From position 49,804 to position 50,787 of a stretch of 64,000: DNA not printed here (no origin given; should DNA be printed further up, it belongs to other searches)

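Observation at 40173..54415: Thirteen co-oriented genes from ABC transporter to E2: ribose-like uptake and PPP enzymes fused to a dehydrogenase complex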

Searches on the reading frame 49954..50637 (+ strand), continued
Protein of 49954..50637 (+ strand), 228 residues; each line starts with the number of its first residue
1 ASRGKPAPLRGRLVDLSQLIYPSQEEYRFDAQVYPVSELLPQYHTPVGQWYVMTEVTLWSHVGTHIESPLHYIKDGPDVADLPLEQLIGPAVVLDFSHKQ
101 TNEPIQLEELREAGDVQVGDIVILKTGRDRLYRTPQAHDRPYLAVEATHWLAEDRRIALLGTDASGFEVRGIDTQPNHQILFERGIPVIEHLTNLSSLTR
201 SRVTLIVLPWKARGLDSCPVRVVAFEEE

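Call 59: search_protein_families(library=pfam, proteins=[L039:8979-9965:+, L057:17216-18376:+, L069:16806-18182:+, L008:904-2259:+])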
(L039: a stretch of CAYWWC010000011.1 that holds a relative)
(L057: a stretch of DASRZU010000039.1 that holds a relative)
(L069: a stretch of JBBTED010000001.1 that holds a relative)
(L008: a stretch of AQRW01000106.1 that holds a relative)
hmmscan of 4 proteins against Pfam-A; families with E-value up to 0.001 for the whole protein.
L039:8979-9965:+ (328 aa): 1 family
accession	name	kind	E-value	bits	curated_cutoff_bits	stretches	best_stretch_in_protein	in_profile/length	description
PF02633.19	Creatininase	-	1.2e-46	159.6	31.3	1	25-277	2-237/238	Creatinine amidohydrolase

L057:17216-18376:+ (386 aa): 1 family
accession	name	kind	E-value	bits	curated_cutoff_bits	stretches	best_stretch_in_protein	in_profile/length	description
PF01208.23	URO-D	-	6.7e-29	101.4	23.9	1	176-376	151-346/346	Uroporphyrinogen decarboxylase (URO-D)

L069:16806-18182:+ (458 aa): 2 families
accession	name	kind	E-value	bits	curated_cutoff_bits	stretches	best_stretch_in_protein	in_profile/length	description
PF02952.23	Fucose_iso_C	-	3.8e-18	65.9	29.3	1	333-454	3-138/143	L-fucose isomerase, C-terminal domain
PF07881.17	Fucose_iso_N1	-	1.9e-07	31.5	28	1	33-167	22-168/169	L-fucose isomerase, first N-terminal domain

L008:904-2259:+ (451 aa): 2 families
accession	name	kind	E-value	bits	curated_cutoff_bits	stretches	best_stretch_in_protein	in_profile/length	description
PF01547.30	SBP_bac_1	-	1.3e-32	114.5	26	1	55-349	9-303/307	Bacterial extracellular solute-binding protein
PF13416.11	SBP_bac_8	-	2.4e-21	77.2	27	1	62-369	5-266/279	Bacterial extracellular solute-binding protein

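Call 80: search_protein_families(library=ncbifam, proteins=[L008:7295-8233:+, L011:7199-8110:+, L066:6685-7647:+, L053:5948-6865:+, L041:13981-14964:+, L052:14041-15036:+, L073:14193-14981:+, L035:12877-13332:+, L014:8745-9788:+], max_evalue=1e-10)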
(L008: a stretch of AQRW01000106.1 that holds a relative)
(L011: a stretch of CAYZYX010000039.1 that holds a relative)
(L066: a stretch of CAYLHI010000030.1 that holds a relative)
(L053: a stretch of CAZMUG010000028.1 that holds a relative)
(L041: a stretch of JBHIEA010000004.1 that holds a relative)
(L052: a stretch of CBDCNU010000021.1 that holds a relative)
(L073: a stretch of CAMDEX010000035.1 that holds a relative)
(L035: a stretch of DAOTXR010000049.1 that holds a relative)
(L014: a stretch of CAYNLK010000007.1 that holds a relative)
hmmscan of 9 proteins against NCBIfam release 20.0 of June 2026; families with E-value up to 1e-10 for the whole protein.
L008:7295-8233:+ (312 aa): 24 families
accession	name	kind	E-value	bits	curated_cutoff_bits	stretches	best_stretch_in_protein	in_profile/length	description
TIGR02152.1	D_ribokin_bact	equivalog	1.5e-107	359.4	299.65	1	5-299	2-297/298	ribokinase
NF008353.0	PRK11142.1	equivalog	9.2e-96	320.9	341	1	1-304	2-305/307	ribokinase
TIGR04382.1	myo_inos_iolC_N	equivalog_domain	8.7e-36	123.7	300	2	173-302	184-309/309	5-dehydro-2-deoxygluconokinase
NF006957.1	PRK09434.1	equivalog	2.8e-32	112.4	450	1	37-298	26-302/302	fructokinase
NF053626.1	RibKinHalex1628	equivalog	3.7e-31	108.7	330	1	1-303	1-292/293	ATP-dependent ribose-1-phosphate kinase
NF041134.1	R1P_kin_Thcocales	equivalog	1.3e-28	100.3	500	1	4-299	3-279/291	ADP-dependent ribose-1-phosphate kinase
TIGR02198.1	rfaE_dom_I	equivalog_domain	1.4e-28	100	345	1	3-299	9-311/315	D-glycero-beta-D-manno-heptose-7-phosphate kinase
TIGR03168.1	1-PFK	subfamily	9.3e-28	97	216.4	1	12-291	10-290/305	hexose kinase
TIGR03828.1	pfkB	equivalog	1.9e-26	92.8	292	1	12-291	10-290/305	1-phosphofructokinase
NF049991.1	TagKinase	equivalog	1.3e-22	80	420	1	173-304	190-317/321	tagatose kinase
NF040938.1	KDG_KDGal_kin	equivalog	1.1e-21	77.2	400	1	174-303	179-304/305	bifunctional 2-dehydro-3-deoxygluconokinase/2-dehydro-3-deoxygalactonokinase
NF008454.0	PRK11316.1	equivalog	1.6e-20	73.2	521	1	39-303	51-313/475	bifunctional D-glycero-beta-D-manno-heptose-7-phosphate kinase/D-glycero-beta-D-manno-heptose 1-phosphate adenylyltransferase HldE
NF007355.0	PRK09850.1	equivalog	4e-20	72.1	540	1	4-282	7-286/313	pseudouridine kinase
NF047869.1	myo_kin_aldol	exception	4.7e-20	71.5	600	0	173-305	201-334/586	bifunctional 5-dehydro-2-deoxygluconokinase/5-dehydro-2-deoxyphosphogluconate aldolase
NF041164.1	NucKinThplmales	equivalog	1.9e-19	70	450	1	210-284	198-273/295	nucleoside kinase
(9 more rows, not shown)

L011:7199-8110:+ (303 aa): 24 families
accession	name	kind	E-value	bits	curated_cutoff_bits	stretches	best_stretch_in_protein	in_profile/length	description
TIGR02152.1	D_ribokin_bact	equivalog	5.6e-106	354.2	299.65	1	5-299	2-297/298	ribokinase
NF008353.0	PRK11142.1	equivalog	5.6e-94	315.1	341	1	1-302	2-303/307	ribokinase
TIGR04382.1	myo_inos_iolC_N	equivalog_domain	1.5e-36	126.3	300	1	4-302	4-309/309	5-dehydro-2-deoxygluconokinase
TIGR03168.1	1-PFK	subfamily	6e-33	114.1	216.4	1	12-299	10-296/305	hexose kinase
NF053626.1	RibKinHalex1628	equivalog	2.1e-32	112.8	330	1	1-302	1-291/293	ATP-dependent ribose-1-phosphate kinase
TIGR03828.1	pfkB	equivalog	1.3e-31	109.8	292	1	12-298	10-295/305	1-phosphofructokinase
TIGR02198.1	rfaE_dom_I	equivalog_domain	1.3e-30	106.6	345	1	30-289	39-303/315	D-glycero-beta-D-manno-heptose-7-phosphate kinase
NF006957.1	PRK09434.1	equivalog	1e-29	104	450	2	203-297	200-301/302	fructokinase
NF041134.1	R1P_kin_Thcocales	equivalog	8.7e-25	87.7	500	1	4-292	3-272/291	ADP-dependent ribose-1-phosphate kinase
NF040938.1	KDG_KDGal_kin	equivalog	3.1e-24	85.6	400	1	178-303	184-304/305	bifunctional 2-dehydro-3-deoxygluconokinase/2-dehydro-3-deoxygalactonokinase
NF008454.0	PRK11316.1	equivalog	1.3e-23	83.4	521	1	39-289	51-301/475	bifunctional D-glycero-beta-D-manno-heptose-7-phosphate kinase/D-glycero-beta-D-manno-heptose 1-phosphate adenylyltransferase HldE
NF041164.1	NucKinThplmales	equivalog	3.2e-21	75.8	450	1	210-286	198-275/295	nucleoside kinase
NF041320.1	pfkB_Halo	equivalog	9e-21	74.6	400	1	12-289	11-283/302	1-phosphofructokinase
NF049991.1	TagKinase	equivalog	1e-20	73.8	420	1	48-302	51-315/321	tagatose kinase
NF041332.1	KDG_KDGal_kin_Halo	equivalog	2.9e-20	73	440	1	161-300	173-308/320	bifunctional 2-dehydro-3-deoxygluconokinase/2-dehydro-3-deoxygalactonokinase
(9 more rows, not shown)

L066:6685-7647:+ (320 aa): 21 families
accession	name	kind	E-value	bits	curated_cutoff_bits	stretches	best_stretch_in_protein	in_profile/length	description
TIGR02152.1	D_ribokin_bact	equivalog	6.1e-96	321.3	299.65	1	9-304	2-298/298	ribokinase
NF008353.0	PRK11142.1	equivalog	9.1e-86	288.1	341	1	7-307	4-304/307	ribokinase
NF041134.1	R1P_kin_Thcocales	equivalog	5.5e-31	108.1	500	1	9-310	4-286/291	ADP-dependent ribose-1-phosphate kinase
NF053626.1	RibKinHalex1628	equivalog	4.4e-30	105.2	330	1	5-307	1-292/293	ATP-dependent ribose-1-phosphate kinase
TIGR04382.1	myo_inos_iolC_N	equivalog_domain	2.3e-28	99.4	300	1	179-305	186-308/309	5-dehydro-2-deoxygluconokinase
TIGR03168.1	1-PFK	subfamily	3.8e-28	98.3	216.4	1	17-310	11-303/305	hexose kinase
NF049991.1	TagKinase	equivalog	2.4e-26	92.3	420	1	52-308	51-317/321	tagatose kinase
TIGR02198.1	rfaE_dom_I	equivalog_domain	2.3e-25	89.4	345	1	43-294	48-304/315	D-glycero-beta-D-manno-heptose-7-phosphate kinase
TIGR03828.1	pfkB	equivalog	3e-25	88.9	292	1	17-310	11-303/305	1-phosphofructokinase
NF006957.1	PRK09434.1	equivalog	4.1e-25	88.9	450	1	216-301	210-301/302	fructokinase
NF040938.1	KDG_KDGal_kin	equivalog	1.5e-21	76.8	400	1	182-307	184-304/305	bifunctional 2-dehydro-3-deoxygluconokinase/2-dehydro-3-deoxygalactonokinase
NF047869.1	myo_kin_aldol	exception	4.1e-19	68.4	600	0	179-311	203-336/586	bifunctional 5-dehydro-2-deoxygluconokinase/5-dehydro-2-deoxyphosphogluconate aldolase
NF041332.1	KDG_KDGal_kin_Halo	equivalog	3.4e-17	62.9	440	1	170-309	178-313/320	bifunctional 2-dehydro-3-deoxygluconokinase/2-dehydro-3-deoxygalactonokinase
NF008454.0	PRK11316.1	equivalog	3.9e-17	62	521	1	43-294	51-302/475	bifunctional D-glycero-beta-D-manno-heptose-7-phosphate kinase/D-glycero-beta-D-manno-heptose 1-phosphate adenylyltransferase HldE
NF041164.1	NucKinThplmales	equivalog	5.5e-16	58.6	450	1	11-310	7-294/295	nucleoside kinase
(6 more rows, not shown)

L053:5948-6865:+ (305 aa): 16 families
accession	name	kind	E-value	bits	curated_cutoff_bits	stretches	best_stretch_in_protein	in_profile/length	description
TIGR02152.1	D_ribokin_bact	equivalog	2.1e-70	237.4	299.65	1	12-305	1-297/298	ribokinase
NF008353.0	PRK11142.1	equivalog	3.9e-55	187.5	341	1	12-304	5-299/307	ribokinase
TIGR04382.1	myo_inos_iolC_N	equivalog_domain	3.7e-30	105.3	300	1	47-305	34-306/309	5-dehydro-2-deoxygluconokinase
TIGR02198.1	rfaE_dom_I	equivalog_domain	7.7e-23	81.1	345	1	156-295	164-303/315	D-glycero-beta-D-manno-heptose-7-phosphate kinase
NF040938.1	KDG_KDGal_kin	equivalog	3.1e-21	75.8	400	1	124-305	117-300/305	bifunctional 2-dehydro-3-deoxygluconokinase/2-dehydro-3-deoxygalactonokinase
NF053626.1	RibKinHalex1628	equivalog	2.6e-20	73.1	330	1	46-294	37-278/293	ATP-dependent ribose-1-phosphate kinase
TIGR03168.1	1-PFK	subfamily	3e-20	72.3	216.4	1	131-294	126-287/305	hexose kinase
NF041332.1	KDG_KDGal_kin_Halo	equivalog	4.6e-20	72.3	440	1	47-295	33-298/320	bifunctional 2-dehydro-3-deoxygluconokinase/2-dehydro-3-deoxygalactonokinase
TIGR03828.1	pfkB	equivalog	5.9e-19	68.2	292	1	135-294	130-287/305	1-phosphofructokinase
NF041134.1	R1P_kin_Thcocales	equivalog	1.8e-18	67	500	1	45-294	36-268/291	ADP-dependent ribose-1-phosphate kinase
NF049991.1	TagKinase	equivalog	6.9e-17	61.2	420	1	178-305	187-312/321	tagatose kinase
NF006957.1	PRK09434.1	equivalog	1.8e-16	60.6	450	1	181-304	175-302/302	fructokinase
NF008454.0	PRK11316.1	equivalog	2.8e-16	59.2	521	1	48-295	51-301/475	bifunctional D-glycero-beta-D-manno-heptose-7-phosphate kinase/D-glycero-beta-D-manno-heptose 1-phosphate adenylyltransferase HldE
NF047869.1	myo_kin_aldol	exception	1.4e-13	50.1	600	0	181-305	201-328/586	bifunctional 5-dehydro-2-deoxygluconokinase/5-dehydro-2-deoxyphosphogluconate aldolase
NF007321.0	PRK09813.1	equivalog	3.4e-12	46.4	247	0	45-103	22-80/261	fructoselysine 6-kinase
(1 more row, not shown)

L041:13981-14964:+ (327 aa): 17 families
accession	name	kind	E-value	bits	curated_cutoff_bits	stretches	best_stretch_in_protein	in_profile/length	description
NF049991.1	TagKinase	equivalog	1e-87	293.9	420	1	12-323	9-320/321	tagatose kinase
TIGR04382.1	myo_inos_iolC_N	equivalog_domain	8.9e-48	163.1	300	1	10-307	1-298/309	5-dehydro-2-deoxygluconokinase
NF006957.1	PRK09434.1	equivalog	1.8e-42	145.9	450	1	43-307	26-295/302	fructokinase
NF040938.1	KDG_KDGal_kin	equivalog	1.8e-42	145.5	400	1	44-319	30-304/305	bifunctional 2-dehydro-3-deoxygluconokinase/2-dehydro-3-deoxygalactonokinase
TIGR02152.1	D_ribokin_bact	equivalog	1.1e-33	116.9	299.65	1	53-310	44-292/298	ribokinase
NF053626.1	RibKinHalex1628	equivalog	4.8e-31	108.3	330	1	45-306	39-280/293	ATP-dependent ribose-1-phosphate kinase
NF008353.0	PRK11142.1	equivalog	1.5e-27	96.9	341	1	53-321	48-306/307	ribokinase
NF041134.1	R1P_kin_Thcocales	equivalog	3.1e-27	95.7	500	1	45-316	38-280/291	ADP-dependent ribose-1-phosphate kinase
NF047869.1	myo_kin_aldol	exception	7.4e-22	77.4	600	1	10-307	6-320/586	bifunctional 5-dehydro-2-deoxygluconokinase/5-dehydro-2-deoxyphosphogluconate aldolase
NF052444.1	DhDoxglucKinKdgK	equivalog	1.2e-21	77.4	400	1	63-305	48-296/303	2-dehydro-3-deoxygluconokinase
NF041633.1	trifunc_aldol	exception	1.2e-20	73.5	700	1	11-216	242-446/580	KHG/KDPG aldolase/sugar kinase fusion protein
NF041332.1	KDG_KDGal_kin_Halo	equivalog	2.4e-19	69.9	440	1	43-306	32-299/320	bifunctional 2-dehydro-3-deoxygluconokinase/2-dehydro-3-deoxygalactonokinase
TIGR03168.1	1-PFK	subfamily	7.8e-18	64.4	216.4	1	201-304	179-287/305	hexose kinase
TIGR03828.1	pfkB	equivalog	1.2e-16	60.7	292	1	204-304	182-287/305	1-phosphofructokinase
TIGR02198.1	rfaE_dom_I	equivalog_domain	3.2e-16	59.3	345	1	198-305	190-303/315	D-glycero-beta-D-manno-heptose-7-phosphate kinase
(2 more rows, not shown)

L052:14041-15036:+ (331 aa): 10 families
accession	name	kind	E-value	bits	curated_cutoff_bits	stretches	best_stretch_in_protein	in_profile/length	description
TIGR00744.1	ROK_glcA_fam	subfamily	8.2e-49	166.6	260.35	1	6-318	1-309/318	ROK family glucokinase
NF047937.1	TransRegNagC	equivalog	1.3e-31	110.2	650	1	6-320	82-386/399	DNA-binding transcriptional regulator NagC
NF049930.1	TransRegMlc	equivalog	9.6e-25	87.7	530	1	5-290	87-365/405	sugar metabolism global transcriptional regulator Mlc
NF007108.0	PRK09557.1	equivalog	3.1e-20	72.7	443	1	6-313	4-296/303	fructokinase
NF003461.0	PRK05082.1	subfamily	2.1e-18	66.7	283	1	95-318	87-287/291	N-acetylmannosamine kinase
NF007251.0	PRK09698.1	equivalog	6.5e-18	65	253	1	2-319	5-298/304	allose kinase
NF009835.0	PRK13310.1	equivalog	1.2e-17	64.2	380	1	5-313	2-296/303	N-acetylglucosamine kinase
NF047821.1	NactlManKinNanK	equivalog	2.4e-16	60.1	450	1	91-284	83-258/288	N-acetylmannosamine kinase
NF042998.1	bglucokin_BglK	equivalog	6e-12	45.4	550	0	9-318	7-286/291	beta-glucoside kinase BglK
NF045551.1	GK_Pyrobac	equivalog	5.5e-11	42.3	500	1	72-320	56-283/294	ATP-dependent glucokinase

L073:14193-14981:+ (262 aa): 0 families

L035:12877-13332:+ (151 aa): 11 families
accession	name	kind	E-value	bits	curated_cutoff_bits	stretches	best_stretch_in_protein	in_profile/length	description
NF004051.0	PRK05571.1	subfamily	4e-54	182.4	135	1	1-144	2-146/149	ribose-5-phosphate isomerase B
NF051858.1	EryPhIsonDerIRhiz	equivalog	8.9e-46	155.7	240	1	1-147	1-150/150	D-erythrulose-4-phosphate isomerase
TIGR00689.1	rpiB_lacA_lacB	subfamily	9.2e-46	155.3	88.3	1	4-144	2-143/145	RpiB/LacA/LacB family sugar-phosphate isomerase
TIGR01120.1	rpiB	equivalog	1.7e-45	154.5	138.65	1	2-143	1-142/143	ribose 5-phosphate isomerase B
TIGR02133.1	RPI_actino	equivalog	5.7e-42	143.1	168.2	1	1-142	1-144/148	ribose-5-phosphate isomerase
NF006381.0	PRK08622.1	equivalog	2.2e-29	102.4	234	1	1-145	1-146/171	galactose-6-phosphate isomerase subunit LacB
NF006380.0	PRK08621.1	equivalog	2.4e-28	99.3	164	1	1-134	1-132/142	galactose-6-phosphate isomerase subunit LacA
TIGR01118.1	lacA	equivalog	2.6e-23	82.7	181.1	1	1-138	1-136/141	galactose-6-phosphate isomerase subunit LacA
NF009257.0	PRK12613.1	equivalog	2.8e-22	79.4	243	1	1-138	1-135/141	galactose-6-phosphate isomerase subunit LacA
TIGR01119.1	lacB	equivalog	3.5e-22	78.9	312.55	1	1-136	1-136/171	galactose-6-phosphate isomerase subunit LacB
NF009258.0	PRK12615.1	equivalog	3.5e-21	75.8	325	1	1-145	1-146/171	galactose-6-phosphate isomerase subunit LacB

L014:8745-9788:+ (347 aa): 5 families
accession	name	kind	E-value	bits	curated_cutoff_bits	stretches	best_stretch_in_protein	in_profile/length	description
NF003036.0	PRK03926.1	equivalog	3.3e-50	170.9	403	1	4-338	2-300/302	mevalonate kinase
TIGR00549.1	mevalon_kin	equivalog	1e-48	166.2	163.05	1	8-303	1-275/276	mevalonate kinase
NF002288.1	PRK01212.1-4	equivalog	9.6e-15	54.4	194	1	108-320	76-281/303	homoserine kinase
NF003006.0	PRK03817.1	equivalog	6.7e-12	45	443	0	239-319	246-327/352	galactokinase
TIGR00131.1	gal_kin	equivalog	7.7e-12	44.8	226.65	0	241-318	284-363/388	galactokinase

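Call 94: search_solved_structures(query=L064:15032-16033:+, max_evalue=1e-10)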
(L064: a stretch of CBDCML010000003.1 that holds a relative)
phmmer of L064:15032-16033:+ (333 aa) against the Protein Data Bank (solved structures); distinct sequences matched with E-value up to 1e-10: 24.
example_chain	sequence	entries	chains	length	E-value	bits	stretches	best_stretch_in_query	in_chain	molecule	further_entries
2ioy_A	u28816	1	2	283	8.5e-25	90.9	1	35-319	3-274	Periplasmic sugar-binding protein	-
4ry0_A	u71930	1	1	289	3.6e-21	79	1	58-304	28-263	Probable ribose ABC transporter, substrate-binding protein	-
5ibq_A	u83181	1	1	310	4.6e-21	78.6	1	58-304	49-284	Probable ribose ABC transporter, substrate-binding protein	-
2fn8_A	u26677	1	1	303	3.5e-19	72.4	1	40-320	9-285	ribose ABC transporter, periplasmic ribose-binding protein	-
5dte_A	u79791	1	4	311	6.8e-19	71.5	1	31-313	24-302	Monosaccharide-transporting ATPase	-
2fn9_A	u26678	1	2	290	1e-18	70.9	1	40-316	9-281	ribose ABC transporter, periplasmic ribose-binding protein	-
4yv7_A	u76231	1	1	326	3.9e-18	69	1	25-308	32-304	Periplasmic binding protein/LacI transcriptional regulator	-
1drk_A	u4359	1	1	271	7.6e-16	61.5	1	36-301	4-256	D-RIBOSE-BINDING PROTEIN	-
4rs3_A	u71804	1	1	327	1.2e-15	60.8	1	59-308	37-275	ABC transporter, carbohydrate uptake transporter-2 (CUT2) family, periplasmic sugar-bindin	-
2gx6_A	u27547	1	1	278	1.5e-15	60.5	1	36-301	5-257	D-ribose-binding periplasmic protein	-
5hko_A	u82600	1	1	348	1.5e-15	60.5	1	59-308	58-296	ABC transporter, carbohydrate uptake transporter-2 (CUT2) family, periplasmic sugar-bindin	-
4yo7_A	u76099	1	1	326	1.7e-15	60.4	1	18-321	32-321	Sugar ABC transporter (Sugar-binding protein)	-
4rsm_A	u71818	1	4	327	2.3e-15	59.9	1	51-308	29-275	Periplasmic binding protein/LacI transcriptional regulator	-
1urp_A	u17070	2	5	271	2.4e-15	59.8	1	36-301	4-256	D-RIBOSE-BINDING PROTEIN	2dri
1dbp_A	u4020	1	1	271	2.5e-15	59.8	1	36-301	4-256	D-RIBOSE-BINDING PROTEIN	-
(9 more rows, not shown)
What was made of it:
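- The SBP of a Verrucomicrobia-type locus scores 79 bits to 4ry0/5ibq (call 94).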
